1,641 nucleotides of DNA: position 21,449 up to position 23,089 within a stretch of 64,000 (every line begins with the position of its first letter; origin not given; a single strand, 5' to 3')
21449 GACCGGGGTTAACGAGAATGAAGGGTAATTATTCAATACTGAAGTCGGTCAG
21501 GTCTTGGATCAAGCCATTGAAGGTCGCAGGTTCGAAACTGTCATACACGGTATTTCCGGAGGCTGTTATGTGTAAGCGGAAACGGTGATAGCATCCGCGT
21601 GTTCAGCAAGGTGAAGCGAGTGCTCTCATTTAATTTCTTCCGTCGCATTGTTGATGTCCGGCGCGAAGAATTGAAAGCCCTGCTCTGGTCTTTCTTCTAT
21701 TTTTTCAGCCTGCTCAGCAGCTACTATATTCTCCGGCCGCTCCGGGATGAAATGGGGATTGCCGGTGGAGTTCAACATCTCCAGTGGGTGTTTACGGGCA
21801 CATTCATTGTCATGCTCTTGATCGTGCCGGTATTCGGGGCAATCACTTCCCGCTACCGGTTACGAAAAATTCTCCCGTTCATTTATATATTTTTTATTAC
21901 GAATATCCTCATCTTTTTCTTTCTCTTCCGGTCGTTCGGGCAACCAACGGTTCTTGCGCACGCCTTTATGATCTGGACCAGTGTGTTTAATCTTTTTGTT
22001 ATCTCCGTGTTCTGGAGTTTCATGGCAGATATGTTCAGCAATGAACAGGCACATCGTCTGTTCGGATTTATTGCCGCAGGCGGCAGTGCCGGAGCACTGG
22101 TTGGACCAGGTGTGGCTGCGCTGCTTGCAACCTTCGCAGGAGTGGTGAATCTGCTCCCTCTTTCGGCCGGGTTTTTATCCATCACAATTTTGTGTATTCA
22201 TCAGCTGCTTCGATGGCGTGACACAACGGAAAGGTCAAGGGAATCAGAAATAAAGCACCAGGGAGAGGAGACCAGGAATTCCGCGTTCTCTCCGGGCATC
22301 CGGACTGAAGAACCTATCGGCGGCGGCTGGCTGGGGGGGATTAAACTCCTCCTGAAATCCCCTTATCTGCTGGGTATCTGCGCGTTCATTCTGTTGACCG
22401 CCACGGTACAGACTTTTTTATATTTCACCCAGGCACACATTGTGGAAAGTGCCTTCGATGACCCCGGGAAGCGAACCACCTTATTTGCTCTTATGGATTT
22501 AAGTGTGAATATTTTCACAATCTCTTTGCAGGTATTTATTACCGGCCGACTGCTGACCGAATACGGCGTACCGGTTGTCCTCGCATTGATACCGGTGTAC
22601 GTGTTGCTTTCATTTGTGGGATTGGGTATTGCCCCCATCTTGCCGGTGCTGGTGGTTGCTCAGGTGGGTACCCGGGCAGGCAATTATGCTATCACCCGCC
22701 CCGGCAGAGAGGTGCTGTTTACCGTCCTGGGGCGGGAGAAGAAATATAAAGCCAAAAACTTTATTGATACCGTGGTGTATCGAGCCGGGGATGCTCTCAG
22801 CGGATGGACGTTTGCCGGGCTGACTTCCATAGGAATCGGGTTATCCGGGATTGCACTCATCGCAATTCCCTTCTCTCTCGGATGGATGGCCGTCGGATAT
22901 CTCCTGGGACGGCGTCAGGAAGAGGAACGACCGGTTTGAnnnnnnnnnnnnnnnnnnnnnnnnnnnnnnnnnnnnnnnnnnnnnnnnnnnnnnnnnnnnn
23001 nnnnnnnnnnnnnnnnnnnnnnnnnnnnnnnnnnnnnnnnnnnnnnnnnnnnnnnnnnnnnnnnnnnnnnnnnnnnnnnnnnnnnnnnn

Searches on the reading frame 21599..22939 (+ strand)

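Call 49: search_protein_families(library=pfam, proteins=[window:21599-22939:+], max_evalue=0.00001)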
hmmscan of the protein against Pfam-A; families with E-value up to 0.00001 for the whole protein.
window:21599-22939:+ (446 aa): 1 family
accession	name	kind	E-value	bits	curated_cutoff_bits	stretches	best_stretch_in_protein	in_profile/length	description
PF07690.21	MFS_1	-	3.3e-17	62.9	33.4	1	32-348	8-291/347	Major Facilitator Superfamily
